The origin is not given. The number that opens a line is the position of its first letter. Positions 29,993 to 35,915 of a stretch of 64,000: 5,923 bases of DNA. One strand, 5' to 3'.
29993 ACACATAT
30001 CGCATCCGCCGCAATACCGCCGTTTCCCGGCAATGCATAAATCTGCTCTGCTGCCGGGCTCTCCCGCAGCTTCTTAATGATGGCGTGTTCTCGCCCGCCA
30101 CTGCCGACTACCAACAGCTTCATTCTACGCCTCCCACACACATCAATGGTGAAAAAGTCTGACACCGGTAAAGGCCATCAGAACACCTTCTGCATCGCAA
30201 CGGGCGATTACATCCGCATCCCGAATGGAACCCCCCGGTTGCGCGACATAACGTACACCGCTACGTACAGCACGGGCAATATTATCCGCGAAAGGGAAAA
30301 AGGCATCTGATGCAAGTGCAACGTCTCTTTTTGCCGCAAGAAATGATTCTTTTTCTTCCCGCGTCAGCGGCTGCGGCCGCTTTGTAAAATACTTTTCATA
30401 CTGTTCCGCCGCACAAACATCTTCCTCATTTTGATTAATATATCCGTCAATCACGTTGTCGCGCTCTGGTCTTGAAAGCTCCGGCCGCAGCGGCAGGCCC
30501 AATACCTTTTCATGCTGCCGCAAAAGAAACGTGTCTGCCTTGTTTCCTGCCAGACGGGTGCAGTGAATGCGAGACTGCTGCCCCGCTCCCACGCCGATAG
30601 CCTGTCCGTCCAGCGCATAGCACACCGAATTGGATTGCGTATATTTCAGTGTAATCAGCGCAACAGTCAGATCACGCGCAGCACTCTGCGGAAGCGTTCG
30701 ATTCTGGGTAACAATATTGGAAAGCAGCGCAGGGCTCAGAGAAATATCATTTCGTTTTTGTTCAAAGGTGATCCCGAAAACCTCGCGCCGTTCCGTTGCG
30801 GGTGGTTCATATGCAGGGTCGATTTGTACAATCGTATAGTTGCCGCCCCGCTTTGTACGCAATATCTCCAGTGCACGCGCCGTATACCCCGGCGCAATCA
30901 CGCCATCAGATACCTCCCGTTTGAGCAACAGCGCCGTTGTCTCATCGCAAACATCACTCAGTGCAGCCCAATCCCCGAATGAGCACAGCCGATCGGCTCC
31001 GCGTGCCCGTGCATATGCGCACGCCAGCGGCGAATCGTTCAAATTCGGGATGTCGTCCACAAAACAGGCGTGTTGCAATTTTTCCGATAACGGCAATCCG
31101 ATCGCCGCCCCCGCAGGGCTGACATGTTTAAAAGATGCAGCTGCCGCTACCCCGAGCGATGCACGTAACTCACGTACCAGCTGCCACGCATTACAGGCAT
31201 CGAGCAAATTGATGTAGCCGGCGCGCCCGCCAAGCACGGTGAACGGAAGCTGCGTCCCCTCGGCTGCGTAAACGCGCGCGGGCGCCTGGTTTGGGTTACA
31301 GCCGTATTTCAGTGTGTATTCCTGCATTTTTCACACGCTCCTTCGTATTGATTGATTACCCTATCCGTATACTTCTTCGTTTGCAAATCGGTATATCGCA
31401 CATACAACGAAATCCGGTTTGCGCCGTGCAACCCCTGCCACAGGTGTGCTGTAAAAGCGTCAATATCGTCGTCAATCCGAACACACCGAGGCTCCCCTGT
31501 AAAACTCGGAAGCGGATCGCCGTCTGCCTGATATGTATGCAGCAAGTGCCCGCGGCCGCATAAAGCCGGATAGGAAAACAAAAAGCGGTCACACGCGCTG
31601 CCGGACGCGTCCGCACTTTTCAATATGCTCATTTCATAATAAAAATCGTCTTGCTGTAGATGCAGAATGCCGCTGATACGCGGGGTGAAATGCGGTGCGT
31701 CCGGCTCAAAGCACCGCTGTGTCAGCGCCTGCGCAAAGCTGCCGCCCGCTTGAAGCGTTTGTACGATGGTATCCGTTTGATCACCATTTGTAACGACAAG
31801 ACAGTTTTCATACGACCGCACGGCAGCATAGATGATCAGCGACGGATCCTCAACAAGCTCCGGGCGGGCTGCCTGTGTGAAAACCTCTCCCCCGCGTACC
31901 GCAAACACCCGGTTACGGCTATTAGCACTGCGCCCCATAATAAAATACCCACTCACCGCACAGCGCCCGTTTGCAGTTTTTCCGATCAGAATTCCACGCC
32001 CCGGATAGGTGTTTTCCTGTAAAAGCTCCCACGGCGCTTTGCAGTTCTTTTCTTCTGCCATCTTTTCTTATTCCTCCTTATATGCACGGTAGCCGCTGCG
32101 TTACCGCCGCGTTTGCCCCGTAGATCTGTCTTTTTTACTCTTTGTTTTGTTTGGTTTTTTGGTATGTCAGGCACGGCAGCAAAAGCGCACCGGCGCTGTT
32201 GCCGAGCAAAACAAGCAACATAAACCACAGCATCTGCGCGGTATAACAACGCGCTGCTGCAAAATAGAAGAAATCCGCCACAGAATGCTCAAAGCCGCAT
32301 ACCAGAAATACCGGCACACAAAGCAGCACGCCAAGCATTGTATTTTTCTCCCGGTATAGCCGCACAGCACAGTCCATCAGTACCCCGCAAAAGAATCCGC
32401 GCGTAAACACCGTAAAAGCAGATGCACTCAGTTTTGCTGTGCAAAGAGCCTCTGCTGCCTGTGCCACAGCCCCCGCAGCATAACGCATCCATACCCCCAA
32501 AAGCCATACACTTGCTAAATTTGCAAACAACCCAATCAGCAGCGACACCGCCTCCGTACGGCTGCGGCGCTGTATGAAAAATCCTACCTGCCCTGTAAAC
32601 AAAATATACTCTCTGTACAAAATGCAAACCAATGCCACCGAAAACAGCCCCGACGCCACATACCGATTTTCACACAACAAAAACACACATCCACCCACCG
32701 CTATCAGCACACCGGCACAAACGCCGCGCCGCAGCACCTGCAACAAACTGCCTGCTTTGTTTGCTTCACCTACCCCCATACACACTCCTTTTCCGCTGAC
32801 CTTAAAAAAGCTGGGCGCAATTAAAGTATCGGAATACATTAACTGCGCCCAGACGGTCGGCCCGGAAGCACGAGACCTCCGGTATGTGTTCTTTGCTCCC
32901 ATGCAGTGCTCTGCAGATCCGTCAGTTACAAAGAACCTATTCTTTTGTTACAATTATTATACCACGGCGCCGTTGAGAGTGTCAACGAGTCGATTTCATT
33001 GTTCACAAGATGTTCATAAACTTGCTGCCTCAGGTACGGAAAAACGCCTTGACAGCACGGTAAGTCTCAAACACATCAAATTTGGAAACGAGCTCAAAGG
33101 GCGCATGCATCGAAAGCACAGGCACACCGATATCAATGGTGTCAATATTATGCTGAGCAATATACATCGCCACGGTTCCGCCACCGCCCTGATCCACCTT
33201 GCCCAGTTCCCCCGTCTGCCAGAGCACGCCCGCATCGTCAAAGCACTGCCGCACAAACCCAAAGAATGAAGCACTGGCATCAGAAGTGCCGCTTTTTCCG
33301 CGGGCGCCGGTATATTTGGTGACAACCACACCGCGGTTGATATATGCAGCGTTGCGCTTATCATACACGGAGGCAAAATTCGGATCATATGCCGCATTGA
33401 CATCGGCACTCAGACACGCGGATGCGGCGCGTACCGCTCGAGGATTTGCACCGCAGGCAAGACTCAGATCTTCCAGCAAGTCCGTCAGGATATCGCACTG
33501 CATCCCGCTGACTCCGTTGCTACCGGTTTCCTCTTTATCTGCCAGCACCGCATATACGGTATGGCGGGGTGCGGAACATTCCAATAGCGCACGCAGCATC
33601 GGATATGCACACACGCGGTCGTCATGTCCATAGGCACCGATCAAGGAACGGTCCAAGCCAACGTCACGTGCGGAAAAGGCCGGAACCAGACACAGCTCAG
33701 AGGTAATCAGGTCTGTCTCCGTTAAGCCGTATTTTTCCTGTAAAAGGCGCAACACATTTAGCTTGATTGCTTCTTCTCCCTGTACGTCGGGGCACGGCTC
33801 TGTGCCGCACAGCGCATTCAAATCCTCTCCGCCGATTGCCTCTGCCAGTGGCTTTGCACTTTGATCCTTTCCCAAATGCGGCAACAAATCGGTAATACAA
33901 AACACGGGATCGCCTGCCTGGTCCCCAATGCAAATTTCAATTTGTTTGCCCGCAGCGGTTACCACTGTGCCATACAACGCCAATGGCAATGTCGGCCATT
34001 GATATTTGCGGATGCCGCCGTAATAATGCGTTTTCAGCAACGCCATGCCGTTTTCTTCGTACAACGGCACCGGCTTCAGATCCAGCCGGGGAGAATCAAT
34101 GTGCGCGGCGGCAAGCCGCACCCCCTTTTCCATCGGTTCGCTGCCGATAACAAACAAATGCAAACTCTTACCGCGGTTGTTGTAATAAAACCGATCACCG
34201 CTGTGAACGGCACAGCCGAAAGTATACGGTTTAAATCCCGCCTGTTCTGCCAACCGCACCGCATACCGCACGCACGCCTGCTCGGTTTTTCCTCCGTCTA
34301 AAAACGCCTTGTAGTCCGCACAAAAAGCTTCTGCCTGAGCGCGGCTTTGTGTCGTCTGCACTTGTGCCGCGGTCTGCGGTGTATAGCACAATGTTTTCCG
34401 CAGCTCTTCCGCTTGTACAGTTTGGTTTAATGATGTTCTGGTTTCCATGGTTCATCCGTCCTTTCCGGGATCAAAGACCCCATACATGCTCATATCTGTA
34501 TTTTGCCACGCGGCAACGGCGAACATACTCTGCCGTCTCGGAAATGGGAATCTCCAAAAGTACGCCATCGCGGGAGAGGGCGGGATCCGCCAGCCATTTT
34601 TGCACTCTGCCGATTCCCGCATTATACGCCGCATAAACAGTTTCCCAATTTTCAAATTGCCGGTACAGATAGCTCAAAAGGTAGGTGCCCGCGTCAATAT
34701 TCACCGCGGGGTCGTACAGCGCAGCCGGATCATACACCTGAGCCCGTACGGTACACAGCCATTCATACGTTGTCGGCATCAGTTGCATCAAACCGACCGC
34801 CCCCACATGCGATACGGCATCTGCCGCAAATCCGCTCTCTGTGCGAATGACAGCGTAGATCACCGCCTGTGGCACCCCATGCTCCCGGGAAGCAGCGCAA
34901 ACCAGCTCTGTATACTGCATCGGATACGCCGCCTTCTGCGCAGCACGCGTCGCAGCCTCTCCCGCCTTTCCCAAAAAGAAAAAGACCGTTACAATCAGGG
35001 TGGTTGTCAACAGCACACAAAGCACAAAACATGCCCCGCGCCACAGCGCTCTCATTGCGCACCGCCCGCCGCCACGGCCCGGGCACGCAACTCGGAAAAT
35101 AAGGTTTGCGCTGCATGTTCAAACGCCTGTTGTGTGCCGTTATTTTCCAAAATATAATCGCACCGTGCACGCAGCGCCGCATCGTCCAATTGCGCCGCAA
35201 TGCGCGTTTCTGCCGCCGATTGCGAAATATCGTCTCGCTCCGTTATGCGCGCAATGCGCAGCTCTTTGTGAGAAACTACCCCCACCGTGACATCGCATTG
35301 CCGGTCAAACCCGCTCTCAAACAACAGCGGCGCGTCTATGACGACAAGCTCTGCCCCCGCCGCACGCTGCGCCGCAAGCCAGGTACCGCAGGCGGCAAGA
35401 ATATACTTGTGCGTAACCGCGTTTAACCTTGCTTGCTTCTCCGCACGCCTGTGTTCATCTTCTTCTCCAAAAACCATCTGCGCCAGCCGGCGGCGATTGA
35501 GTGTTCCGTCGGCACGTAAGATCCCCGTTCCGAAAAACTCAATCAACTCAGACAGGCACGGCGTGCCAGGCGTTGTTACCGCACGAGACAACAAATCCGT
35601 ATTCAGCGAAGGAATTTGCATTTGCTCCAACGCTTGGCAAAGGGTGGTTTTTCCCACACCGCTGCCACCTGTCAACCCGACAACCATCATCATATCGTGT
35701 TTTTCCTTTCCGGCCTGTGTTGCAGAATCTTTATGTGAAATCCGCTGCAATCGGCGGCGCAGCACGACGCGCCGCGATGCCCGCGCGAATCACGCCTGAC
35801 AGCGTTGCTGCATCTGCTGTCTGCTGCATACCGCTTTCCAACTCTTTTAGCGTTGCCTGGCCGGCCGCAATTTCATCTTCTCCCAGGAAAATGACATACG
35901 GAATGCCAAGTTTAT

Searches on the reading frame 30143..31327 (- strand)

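Call 25: search_protein_families(library=pfam, proteins=[window:30143-31327:-], max_evalue=0.001)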
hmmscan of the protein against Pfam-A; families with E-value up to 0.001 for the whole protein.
window:30143-31327:- (394 aa): 1 family
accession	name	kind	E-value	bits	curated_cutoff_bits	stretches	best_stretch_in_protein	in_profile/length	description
PF01808.24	AICARFT_IMPCHas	-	9e-55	186.7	25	1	3-263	76-311/311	AICARFT/IMPCHase bienzyme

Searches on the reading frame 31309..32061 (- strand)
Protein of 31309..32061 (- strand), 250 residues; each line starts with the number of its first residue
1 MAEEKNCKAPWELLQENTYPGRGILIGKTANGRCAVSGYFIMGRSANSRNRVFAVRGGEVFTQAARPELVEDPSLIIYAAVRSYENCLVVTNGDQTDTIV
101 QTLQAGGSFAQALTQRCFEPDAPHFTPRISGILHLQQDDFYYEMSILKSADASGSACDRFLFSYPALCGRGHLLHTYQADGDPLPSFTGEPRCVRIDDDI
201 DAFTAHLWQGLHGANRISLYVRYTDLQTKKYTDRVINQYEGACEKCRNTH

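Call 25: search_protein_families(library=pfam, proteins=[window:31309-32061:-], max_evalue=0.001)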
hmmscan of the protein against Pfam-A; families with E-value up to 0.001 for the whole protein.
window:31309-32061:- (250 aa): 1 family
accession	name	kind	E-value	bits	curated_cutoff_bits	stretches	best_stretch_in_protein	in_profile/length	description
PF07826.16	IMP_cyclohyd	-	9.2e-53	179.2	28.1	1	19-225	1-189/192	IMP cyclohydrolase-like protein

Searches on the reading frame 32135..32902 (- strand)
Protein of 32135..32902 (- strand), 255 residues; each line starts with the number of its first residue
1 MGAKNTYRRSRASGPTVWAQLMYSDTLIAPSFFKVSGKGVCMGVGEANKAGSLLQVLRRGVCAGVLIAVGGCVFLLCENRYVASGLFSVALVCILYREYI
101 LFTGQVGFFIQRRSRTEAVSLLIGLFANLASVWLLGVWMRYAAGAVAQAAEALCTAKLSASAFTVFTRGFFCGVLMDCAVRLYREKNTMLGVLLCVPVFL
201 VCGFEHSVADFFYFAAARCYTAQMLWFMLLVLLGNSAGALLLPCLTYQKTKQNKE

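Call 25: search_protein_families(library=pfam, proteins=[window:32135-32902:-], max_evalue=0.001)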
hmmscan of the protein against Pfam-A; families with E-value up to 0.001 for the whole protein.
window:32135-32902:- (255 aa): 1 family
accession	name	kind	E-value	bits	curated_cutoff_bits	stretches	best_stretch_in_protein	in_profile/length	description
PF01226.23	Form_Nir_trans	-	1.6e-22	80.5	34.6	1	47-247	12-238/240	Formate/nitrite transporter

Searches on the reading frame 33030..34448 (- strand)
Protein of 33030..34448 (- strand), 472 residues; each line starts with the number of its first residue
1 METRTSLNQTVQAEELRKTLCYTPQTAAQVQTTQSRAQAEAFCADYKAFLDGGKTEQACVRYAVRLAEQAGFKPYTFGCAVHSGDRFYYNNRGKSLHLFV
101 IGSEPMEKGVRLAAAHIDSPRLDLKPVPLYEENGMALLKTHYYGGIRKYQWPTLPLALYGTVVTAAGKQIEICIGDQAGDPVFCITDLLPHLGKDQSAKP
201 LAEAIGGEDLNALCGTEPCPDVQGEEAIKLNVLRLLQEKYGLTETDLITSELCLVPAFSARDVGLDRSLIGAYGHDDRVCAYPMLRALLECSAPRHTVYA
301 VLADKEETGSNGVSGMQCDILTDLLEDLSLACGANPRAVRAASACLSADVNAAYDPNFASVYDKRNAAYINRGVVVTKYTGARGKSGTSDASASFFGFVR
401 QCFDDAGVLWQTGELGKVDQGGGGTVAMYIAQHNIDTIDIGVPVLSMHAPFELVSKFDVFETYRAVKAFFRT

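Call 25: search_protein_families(library=pfam, proteins=[window:33030-34448:-], max_evalue=0.001)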
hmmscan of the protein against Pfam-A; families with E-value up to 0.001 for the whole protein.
window:33030-34448:- (472 aa): 2 families
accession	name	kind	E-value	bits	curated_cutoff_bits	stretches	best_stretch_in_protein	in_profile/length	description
PF02127.20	Peptidase_M18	-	6e-80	269.6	24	1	49-470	1-432/432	Aminopeptidase I zinc metalloprotease (M18)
PF05343.19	Peptidase_M42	-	5.6e-06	26.1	23.2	0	266-317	124-177/292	M42 glutamyl aminopeptidase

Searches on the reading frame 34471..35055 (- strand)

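Call 25: search_protein_families(library=pfam, proteins=[window:34471-35055:-], max_evalue=0.001)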
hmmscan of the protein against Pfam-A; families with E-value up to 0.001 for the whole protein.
window:34471-35055:- (194 aa): 2 families
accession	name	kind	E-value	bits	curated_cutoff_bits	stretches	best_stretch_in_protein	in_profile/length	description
PF01464.25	SLT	-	1.3e-30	105.8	21.3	1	53-156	4-106/117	Transglycosylase SLT domain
PF13406.11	SLT_2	-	3e-05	23.8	24.3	0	37-78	62-103/292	Transglycosylase SLT domain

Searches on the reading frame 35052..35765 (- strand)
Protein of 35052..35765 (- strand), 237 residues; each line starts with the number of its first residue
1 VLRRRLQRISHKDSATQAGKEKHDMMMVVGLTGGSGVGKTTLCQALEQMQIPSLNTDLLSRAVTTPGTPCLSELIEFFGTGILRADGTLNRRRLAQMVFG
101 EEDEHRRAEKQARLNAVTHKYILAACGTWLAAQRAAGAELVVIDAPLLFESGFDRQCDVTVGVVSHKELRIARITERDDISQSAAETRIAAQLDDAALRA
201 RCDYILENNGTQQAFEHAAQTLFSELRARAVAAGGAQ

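Call 25: search_protein_families(library=pfam, proteins=[window:35052-35765:-], max_evalue=0.001)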
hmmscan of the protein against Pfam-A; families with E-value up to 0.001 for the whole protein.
window:35052-35765:- (237 aa): 3 families
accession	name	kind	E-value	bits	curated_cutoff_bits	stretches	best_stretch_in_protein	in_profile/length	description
PF01121.26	CoaE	-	1.2e-41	142.8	27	1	27-211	1-177/180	Dephospho-CoA kinase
PF13238.12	AAA_18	-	2.2e-05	25.4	29.4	1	29-180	1-114/128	AAA domain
PF10662.15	PduV-EutP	-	0.00097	19.4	21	0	30-67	5-45/143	Ethanolamine utilisation - propanediol utilisation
